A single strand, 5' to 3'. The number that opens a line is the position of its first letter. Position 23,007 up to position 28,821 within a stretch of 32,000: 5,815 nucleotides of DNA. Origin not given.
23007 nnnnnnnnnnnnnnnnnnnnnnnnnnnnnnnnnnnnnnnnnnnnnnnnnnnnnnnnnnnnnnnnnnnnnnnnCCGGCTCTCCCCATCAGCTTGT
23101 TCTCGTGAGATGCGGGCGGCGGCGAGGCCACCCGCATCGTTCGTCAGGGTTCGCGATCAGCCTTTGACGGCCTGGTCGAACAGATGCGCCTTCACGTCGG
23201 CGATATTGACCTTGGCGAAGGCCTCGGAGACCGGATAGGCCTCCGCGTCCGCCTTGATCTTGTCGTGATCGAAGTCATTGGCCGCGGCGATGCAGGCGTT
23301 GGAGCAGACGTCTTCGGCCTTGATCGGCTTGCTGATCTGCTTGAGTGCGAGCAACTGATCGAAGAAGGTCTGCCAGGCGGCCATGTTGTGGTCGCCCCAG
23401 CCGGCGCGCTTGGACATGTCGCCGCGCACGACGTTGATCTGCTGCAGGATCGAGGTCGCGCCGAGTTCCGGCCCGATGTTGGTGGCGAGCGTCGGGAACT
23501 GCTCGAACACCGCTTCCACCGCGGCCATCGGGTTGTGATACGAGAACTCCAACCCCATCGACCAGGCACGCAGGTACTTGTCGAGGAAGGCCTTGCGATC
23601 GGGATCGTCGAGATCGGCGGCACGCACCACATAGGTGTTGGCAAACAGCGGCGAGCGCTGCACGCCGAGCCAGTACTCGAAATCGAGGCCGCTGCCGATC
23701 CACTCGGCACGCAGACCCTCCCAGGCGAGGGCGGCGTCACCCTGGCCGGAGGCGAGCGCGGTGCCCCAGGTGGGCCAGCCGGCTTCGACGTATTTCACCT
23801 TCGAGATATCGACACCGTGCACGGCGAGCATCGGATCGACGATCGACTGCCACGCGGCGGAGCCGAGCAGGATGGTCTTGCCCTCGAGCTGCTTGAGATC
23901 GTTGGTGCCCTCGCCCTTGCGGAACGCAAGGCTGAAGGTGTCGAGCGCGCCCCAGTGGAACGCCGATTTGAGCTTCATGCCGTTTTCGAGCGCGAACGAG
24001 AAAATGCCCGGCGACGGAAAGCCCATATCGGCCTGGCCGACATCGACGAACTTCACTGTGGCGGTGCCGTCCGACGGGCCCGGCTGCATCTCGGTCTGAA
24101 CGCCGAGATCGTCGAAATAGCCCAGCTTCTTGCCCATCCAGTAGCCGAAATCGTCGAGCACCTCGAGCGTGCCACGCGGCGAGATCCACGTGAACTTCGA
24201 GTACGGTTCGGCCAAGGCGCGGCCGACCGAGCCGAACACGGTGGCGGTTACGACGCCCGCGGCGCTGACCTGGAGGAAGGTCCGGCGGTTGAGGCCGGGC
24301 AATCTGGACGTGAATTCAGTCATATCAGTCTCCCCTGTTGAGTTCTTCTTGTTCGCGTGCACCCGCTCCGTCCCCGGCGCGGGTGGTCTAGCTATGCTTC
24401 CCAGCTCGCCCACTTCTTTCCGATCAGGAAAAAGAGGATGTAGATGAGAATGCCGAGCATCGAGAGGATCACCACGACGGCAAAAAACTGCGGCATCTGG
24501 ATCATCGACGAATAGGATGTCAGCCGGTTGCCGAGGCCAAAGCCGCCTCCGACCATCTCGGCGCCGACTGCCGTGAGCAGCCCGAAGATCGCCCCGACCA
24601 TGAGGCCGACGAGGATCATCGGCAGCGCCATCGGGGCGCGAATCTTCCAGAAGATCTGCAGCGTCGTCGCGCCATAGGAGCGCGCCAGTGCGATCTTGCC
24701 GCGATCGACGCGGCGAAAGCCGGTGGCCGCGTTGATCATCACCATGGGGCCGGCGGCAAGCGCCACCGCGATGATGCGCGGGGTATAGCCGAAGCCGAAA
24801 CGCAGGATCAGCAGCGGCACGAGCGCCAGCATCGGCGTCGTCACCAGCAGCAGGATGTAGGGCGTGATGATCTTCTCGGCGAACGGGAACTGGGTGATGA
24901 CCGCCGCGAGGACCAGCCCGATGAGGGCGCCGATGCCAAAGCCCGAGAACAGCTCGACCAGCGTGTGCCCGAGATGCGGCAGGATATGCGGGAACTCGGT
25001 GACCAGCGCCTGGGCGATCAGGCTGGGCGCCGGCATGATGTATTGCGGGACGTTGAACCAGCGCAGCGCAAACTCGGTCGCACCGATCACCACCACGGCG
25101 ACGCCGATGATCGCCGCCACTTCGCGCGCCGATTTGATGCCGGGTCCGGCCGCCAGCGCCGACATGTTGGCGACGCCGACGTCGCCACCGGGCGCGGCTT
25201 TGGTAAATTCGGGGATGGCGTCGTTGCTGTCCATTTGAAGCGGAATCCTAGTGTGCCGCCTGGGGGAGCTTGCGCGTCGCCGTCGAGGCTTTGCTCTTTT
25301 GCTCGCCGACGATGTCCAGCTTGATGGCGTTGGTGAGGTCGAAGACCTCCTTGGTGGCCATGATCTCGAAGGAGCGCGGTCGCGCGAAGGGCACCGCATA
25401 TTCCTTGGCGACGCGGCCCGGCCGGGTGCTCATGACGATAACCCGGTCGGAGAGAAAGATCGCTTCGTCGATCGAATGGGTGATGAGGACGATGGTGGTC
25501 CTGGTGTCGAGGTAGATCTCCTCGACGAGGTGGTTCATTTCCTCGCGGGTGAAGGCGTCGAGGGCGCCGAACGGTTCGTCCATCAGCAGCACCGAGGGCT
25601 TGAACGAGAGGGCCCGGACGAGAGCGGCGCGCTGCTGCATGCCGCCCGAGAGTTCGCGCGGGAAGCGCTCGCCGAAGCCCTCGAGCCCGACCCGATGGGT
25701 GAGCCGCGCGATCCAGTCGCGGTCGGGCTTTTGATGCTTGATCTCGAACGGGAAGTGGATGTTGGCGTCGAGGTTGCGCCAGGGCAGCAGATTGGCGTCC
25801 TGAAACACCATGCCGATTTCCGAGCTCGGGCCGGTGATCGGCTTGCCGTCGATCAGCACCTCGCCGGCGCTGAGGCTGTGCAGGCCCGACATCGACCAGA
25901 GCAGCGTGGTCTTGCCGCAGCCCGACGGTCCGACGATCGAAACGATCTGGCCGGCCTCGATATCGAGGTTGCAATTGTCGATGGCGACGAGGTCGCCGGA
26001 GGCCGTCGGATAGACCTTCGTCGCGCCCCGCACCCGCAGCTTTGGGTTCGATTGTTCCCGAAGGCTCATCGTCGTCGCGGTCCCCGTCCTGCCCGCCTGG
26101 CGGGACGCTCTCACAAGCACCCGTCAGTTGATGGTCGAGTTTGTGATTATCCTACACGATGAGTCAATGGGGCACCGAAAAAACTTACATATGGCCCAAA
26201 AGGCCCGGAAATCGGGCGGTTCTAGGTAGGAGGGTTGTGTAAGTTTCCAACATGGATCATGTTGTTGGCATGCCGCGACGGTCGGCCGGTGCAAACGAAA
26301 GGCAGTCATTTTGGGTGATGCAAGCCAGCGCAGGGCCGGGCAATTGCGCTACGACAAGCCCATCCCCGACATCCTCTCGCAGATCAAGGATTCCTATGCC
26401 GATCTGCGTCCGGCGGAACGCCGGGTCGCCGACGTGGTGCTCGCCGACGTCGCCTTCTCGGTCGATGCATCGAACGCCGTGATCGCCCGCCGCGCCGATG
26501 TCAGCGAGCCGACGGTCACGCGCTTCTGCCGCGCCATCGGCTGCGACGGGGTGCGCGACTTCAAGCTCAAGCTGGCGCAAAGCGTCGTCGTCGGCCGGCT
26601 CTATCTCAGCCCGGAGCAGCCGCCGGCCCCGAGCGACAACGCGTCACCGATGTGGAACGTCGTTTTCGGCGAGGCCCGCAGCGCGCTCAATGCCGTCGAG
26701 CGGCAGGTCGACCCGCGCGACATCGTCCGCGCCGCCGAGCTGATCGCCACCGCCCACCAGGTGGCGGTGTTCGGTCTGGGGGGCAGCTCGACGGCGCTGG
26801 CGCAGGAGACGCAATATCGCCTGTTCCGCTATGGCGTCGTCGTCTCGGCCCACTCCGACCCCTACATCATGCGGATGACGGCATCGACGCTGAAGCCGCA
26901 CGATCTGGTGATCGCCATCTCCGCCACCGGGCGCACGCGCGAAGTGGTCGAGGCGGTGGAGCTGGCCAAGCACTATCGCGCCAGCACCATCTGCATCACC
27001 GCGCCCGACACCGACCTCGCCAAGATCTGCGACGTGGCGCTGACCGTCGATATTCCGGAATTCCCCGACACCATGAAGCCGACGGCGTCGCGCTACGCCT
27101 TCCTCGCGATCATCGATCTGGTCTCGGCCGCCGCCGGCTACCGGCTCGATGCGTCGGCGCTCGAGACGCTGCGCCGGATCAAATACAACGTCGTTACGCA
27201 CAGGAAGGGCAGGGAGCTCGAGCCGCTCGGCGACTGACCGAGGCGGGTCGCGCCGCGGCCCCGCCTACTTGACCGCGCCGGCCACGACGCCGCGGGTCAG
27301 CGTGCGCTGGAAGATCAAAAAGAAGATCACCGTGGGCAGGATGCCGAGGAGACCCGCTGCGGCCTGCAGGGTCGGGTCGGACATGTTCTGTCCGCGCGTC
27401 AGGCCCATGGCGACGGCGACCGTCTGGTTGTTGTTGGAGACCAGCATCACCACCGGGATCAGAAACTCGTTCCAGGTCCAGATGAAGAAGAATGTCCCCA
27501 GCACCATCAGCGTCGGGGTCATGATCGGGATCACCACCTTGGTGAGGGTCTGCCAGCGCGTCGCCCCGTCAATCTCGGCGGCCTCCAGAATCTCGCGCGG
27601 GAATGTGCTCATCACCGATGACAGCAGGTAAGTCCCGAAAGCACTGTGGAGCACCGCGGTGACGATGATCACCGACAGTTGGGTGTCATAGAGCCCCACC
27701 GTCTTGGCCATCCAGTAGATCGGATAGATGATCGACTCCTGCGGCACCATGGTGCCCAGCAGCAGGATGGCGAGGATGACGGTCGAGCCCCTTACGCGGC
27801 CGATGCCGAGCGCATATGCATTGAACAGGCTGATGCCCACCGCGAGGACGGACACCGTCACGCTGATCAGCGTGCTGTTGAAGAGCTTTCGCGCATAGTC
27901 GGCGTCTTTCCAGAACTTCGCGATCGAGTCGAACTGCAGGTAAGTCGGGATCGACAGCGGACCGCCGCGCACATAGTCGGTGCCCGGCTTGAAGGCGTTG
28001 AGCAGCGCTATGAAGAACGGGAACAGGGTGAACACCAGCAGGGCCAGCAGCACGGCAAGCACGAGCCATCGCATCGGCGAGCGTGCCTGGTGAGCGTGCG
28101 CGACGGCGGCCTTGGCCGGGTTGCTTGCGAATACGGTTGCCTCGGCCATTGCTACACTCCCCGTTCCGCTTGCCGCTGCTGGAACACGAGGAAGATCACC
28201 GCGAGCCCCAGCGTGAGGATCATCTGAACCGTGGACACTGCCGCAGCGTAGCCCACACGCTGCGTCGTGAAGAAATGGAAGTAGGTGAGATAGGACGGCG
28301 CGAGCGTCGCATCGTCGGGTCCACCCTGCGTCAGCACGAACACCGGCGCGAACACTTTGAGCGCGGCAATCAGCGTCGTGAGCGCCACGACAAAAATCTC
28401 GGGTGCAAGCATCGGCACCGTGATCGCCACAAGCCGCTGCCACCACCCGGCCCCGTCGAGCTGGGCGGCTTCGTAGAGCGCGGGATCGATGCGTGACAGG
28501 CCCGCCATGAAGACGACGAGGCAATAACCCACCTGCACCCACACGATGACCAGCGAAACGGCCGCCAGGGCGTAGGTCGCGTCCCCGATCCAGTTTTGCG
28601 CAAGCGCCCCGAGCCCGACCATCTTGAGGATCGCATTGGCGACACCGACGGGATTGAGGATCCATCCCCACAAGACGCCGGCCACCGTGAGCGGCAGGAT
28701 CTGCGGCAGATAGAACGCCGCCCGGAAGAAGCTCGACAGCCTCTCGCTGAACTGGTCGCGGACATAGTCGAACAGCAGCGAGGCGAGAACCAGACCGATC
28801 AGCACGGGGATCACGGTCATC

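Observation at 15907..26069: Ten-gene, tightly coupled operon of unknown substrate: best candidate for an undescribed pathway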

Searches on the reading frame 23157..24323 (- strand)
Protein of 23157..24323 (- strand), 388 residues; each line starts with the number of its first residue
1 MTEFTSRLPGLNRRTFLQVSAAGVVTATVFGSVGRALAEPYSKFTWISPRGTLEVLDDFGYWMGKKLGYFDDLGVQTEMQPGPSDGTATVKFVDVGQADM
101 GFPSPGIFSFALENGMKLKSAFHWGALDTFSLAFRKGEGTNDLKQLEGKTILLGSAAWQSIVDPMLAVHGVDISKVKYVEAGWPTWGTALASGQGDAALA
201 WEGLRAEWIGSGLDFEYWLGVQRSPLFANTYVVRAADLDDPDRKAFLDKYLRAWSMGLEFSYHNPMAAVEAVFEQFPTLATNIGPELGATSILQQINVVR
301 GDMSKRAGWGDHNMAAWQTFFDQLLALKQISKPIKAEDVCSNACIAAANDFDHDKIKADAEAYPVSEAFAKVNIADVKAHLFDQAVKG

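Call 4: search_protein_families(library=pfam, proteins=[window:23157-24323:-], max_evalue=0.01)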
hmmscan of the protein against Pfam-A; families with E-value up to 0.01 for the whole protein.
window:23157-24323:- (388 aa): 4 families
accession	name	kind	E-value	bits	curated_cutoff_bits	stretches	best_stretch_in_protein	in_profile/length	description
PF09084.16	NMT1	-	4.6e-20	72.9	20.5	1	60-268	6-216/216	NMT1/THI5 like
PF16868.10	NMT1_3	-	0.004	17.3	27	1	128-204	91-170/289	NMT1-like family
PF12974.12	Phosphonate-bd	-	0.0044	16.9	27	1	73-244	27-207/242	ABC transporter, phosphonate, periplasmic substrate-binding protein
PF10518.14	TAT_signal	-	0.0064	16.8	22.7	0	11-29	2-20/21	TAT (twin-arginine translocation) pathway signal sequence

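Call 5: search_protein_families(library=ncbifam, proteins=[window:23157-24323:-], max_evalue=0.01)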
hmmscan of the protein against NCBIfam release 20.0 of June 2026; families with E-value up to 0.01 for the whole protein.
window:23157-24323:- (388 aa): 1 family
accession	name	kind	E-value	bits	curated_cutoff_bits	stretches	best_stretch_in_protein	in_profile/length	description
TIGR01728.1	SsuA_fam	subfamily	1.5e-06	27.7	163.5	1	70-204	23-160/290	aliphatic sulfonate ABC transporter substrate-binding protein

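Call 42: search_solved_structures(query=window:23157-24323:-, max_evalue=0.01)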
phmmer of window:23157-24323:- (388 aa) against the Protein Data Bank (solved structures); distinct sequences matched with E-value up to 0.01: 1.
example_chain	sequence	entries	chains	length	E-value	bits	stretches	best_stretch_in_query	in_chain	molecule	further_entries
4nmy_A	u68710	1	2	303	2.5e-10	43.3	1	60-343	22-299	ABC-type transport system, extracellular solute-binding protein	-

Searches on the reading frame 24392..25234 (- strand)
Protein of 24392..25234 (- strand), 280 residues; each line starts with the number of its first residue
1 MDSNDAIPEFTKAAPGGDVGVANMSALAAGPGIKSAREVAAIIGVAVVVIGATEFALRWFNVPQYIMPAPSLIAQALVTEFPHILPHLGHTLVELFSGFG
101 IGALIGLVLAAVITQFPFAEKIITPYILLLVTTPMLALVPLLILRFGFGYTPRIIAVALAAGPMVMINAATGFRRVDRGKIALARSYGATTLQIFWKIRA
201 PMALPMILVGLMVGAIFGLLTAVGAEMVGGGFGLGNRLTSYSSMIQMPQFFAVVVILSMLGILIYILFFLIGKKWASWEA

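Call 4: search_protein_families(library=pfam, proteins=[window:24392-25234:-], max_evalue=0.01)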
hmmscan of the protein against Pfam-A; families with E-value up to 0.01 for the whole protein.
window:24392-25234:- (280 aa): 1 family
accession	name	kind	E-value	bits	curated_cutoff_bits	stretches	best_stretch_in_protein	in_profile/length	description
PF00528.27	BPD_transp_1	-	5.7e-24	85.3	26.4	1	102-274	1-181/184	Binding-protein-dependent transport system inner membrane component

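Call 5: search_protein_families(library=ncbifam, proteins=[window:24392-25234:-], max_evalue=0.01)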
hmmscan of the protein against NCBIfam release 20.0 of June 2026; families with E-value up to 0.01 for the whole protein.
window:24392-25234:- (280 aa): 15 families
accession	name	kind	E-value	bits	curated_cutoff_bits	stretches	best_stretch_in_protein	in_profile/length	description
NF040733.1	ABC_perm_U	equivalog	1.5e-24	86.8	295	1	40-279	10-249/251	ABC transporter permease subunit SaoP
NF008470.0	PRK11365.1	equivalog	5.9e-23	81.6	347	1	42-279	16-253/263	aliphatic sulfonate ABC transporter permease SsuC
NF007545.0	PRK10160.1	equivalog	4.4e-15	55.8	342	1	83-266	79-258/275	taurine ABC transporter permease TauC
TIGR01183.1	ntrB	equivalog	8.3e-11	42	209.05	1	94-264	25-195/202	nitrate ABC transporter permease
NF008196.0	PRK10952.1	equivalog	3.2e-10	39.3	439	1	101-238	159-295/356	glycine betaine/L-proline ABC transporter permease ProW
TIGR03416.1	ABC_choXWV_perm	equivalog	1.2e-08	34.8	363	1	56-263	57-262/267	choline ABC transporter permease subunit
TIGR01581.1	Mo_ABC_porter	hypoth_equivalog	7.8e-07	28.8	210.3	1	137-231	90-183/225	ABC transporter permease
TIGR02141.1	modB_ABC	equivalog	8.6e-05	22.3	182.6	1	127-216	54-146/208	molybdate ABC transporter permease subunit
NF007047.0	PRK09500.1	equivalog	0.00033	20.3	326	1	100-271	72-251/257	spermidine/putrescine ABC transporter permease PotC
NF011624.0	PRK15050.1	equivalog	0.00049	19.3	247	1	151-225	162-241/297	2-aminoethylphosphonate ABC transporter permease subunit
NF040839.1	tungstate_WtpB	equivalog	0.001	18.8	340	1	153-272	127-248/251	tungstate ABC transporter permease WtpB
NF008049.0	PRK10782.1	subfamily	0.0015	18.3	212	1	124-269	66-205/217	methionine ABC transporter permease MetI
NF006939.0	PRK09421.1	equivalog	0.0017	17.8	262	1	122-214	61-157/230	molybdate ABC transporter permease subunit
TIGR01097.1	PhnE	equivalog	0.0074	15.8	216.7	0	40-260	10-236/252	phosphonate ABC transporter, permease protein PhnE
TIGR03226.1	PhnU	equivalog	0.0086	15.6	283.45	1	145-225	174-259/311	2-aminoethylphosphonate ABC transporter permease subunit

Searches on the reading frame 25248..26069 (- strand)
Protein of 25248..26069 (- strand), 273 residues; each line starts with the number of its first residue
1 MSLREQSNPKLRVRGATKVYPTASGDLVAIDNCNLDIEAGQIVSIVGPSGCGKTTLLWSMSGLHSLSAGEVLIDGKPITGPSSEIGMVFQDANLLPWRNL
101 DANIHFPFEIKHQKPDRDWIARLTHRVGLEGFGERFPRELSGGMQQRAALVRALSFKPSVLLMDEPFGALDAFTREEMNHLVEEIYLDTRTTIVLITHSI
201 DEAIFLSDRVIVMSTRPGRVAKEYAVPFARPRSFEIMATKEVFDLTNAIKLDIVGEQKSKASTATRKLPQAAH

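Call 4: search_protein_families(library=pfam, proteins=[window:25248-26069:-], max_evalue=0.01)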
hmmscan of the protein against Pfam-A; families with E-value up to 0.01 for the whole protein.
window:25248-26069:- (273 aa): 7 families
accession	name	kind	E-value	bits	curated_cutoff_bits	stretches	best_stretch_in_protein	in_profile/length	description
PF00005.33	ABC_tran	-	1.4e-31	110.4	25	1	31-167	2-136/137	ABC transporter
PF13304.12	AAA_21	-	1.4e-07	32.3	27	1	133-199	231-299/304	AAA domain, putative AbiEii toxin, Type IV TA system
PF09818.15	ABC_ATPase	-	0.00062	19.3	23.2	0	140-208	158-241/283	P-loop domain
PF00931.28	NB-ARC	-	0.0014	18.4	23.5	0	40-57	18-35/248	NB-ARC domain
PF03215.21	Rad17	-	0.004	17.6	23.8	1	34-68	39-73/186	Rad17 P-loop domain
PF13401.12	AAA_22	-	0.0053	17.5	27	0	40-165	5-92/130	AAA domain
PF13476.12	AAA_23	-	0.0059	17.7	27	1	34-60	14-39/201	AAA domain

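Call 5: search_protein_families(library=ncbifam, proteins=[window:25248-26069:-], max_evalue=0.01)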
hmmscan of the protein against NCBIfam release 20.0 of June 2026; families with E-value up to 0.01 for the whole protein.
window:25248-26069:- (273 aa): 190 families (the best 25 are shown)
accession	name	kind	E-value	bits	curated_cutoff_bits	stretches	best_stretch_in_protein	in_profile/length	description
NF008421.0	PRK11248.1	equivalog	7.2e-64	215.7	357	1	27-230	14-219/255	taurine ABC transporter ATP-binding subunit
NF040729.1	ABC_ATP_SaoA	equivalog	4.8e-62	209.6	360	1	11-247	2-241/248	ABC transporter ATP-binding protein SaoA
TIGR01184.1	ntrCD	subfamily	2.3e-55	187.7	291.8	1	30-247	1-224/230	nitrate ABC transporter ATP-binding protein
NF008420.0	PRK11247.1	equivalog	1.5e-50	171.7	395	1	27-234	25-226/257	aliphatic sulfonates ABC transporter ATP-binding protein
TIGR01186.1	proV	subfamily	1.1e-48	166.2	326.6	1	24-214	3-204/363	betaine/proline/choline family ABC transporter ATP-binding protein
TIGR03265.1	PhnT2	equivalog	1.9e-48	165.5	457.7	1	25-215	15-210/353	putative 2-aminoethylphosphonate ABC transporter ATP-binding protein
TIGR00968.1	3a0106s01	subfamily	5.6e-47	160.2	342.75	1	24-215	10-206/237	sulfate ABC transporter ATP-binding protein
NF040933.2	ABC_arch_GlcV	equivalog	1.1e-43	149.5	450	1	11-236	3-238/357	glucose ABC transporter ATP-binding protein GlcV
NF008513.0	PRK11432.1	equivalog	1.6e-43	149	496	1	24-215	16-212/351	ferric ABC transporter ATP-binding protein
NF043075.1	MMSYN1_0197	equivalog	2e-43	148.6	550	1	26-214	14-207/341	spermidine/putrescine ABC transporter ATP-binding protein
TIGR01187.1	potA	subfamily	2.8e-43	148.2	355.6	1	45-215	1-176/325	polyamine ABC transporter ATP-binding protein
NF006987.0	PRK09452.1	equivalog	4.6e-43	147.4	482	1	8-220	15-226/378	spermidine/putrescine ABC transporter ATP-binding protein PotA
NF008653.0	PRK11650.1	subfamily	4e-42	144.5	432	1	11-215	4-210/357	sn-glycerol-3-phosphate ABC transporter ATP-binding protein UgpC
TIGR03415.1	ABC_choXWV_ATP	equivalog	2e-41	142.2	483.75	2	84-215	107-240/382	choline ABC transporter ATP-binding protein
NF008105.0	PRK10851.1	equivalog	2.6e-40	138.2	502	1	30-215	18-212/362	sulfate/thiosulfate ABC transporter ATP-binding protein CysA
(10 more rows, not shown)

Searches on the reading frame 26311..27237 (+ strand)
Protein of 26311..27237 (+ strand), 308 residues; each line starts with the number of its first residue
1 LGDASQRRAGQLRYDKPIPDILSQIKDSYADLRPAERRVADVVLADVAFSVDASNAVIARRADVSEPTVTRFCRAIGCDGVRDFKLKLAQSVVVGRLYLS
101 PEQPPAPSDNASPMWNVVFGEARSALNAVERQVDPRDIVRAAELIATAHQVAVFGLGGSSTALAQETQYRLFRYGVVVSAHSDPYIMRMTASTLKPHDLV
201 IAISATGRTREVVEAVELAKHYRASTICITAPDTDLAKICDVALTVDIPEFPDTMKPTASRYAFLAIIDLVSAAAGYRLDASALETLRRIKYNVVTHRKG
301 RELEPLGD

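Call 10: search_protein_families(library=pfam, proteins=[window:26311-27237:+], max_evalue=0.001)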
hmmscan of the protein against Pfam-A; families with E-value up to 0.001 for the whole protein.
window:26311-27237:+ (308 aa): 3 families
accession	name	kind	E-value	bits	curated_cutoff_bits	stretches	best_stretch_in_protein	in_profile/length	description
PF01380.27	SIS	-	1.2e-16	61.2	25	1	145-270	2-127/131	SIS domain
PF01418.23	HTH_6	-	1.2e-16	60.8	28.3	1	21-91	3-73/77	Helix-turn-helix domain, rpiR family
PF13580.11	SIS_2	-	7.3e-07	29.7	27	0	191-230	98-137/138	SIS domain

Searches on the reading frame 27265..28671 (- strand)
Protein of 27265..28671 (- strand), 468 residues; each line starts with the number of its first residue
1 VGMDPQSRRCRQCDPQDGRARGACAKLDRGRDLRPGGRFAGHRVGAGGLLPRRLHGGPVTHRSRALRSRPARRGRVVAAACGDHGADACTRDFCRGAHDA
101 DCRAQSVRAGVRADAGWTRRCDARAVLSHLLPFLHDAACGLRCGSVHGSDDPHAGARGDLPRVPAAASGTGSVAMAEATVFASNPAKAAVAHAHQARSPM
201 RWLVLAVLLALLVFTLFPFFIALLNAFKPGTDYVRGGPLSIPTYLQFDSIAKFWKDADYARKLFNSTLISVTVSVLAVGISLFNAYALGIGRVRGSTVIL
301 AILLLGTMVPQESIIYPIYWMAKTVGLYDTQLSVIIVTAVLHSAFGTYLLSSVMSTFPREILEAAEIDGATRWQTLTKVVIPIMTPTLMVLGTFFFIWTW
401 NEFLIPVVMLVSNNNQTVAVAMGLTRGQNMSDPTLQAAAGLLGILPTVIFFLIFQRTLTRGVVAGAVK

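Call 10: search_protein_families(library=pfam, proteins=[window:27265-28671:-], max_evalue=0.001)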
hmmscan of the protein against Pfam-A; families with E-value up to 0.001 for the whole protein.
window:27265-28671:- (468 aa): 1 family
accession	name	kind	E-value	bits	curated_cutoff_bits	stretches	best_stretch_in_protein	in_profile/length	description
PF00528.27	BPD_transp_1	-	3.8e-12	46.7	26.4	1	294-460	15-180/184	Binding-protein-dependent transport system inner membrane component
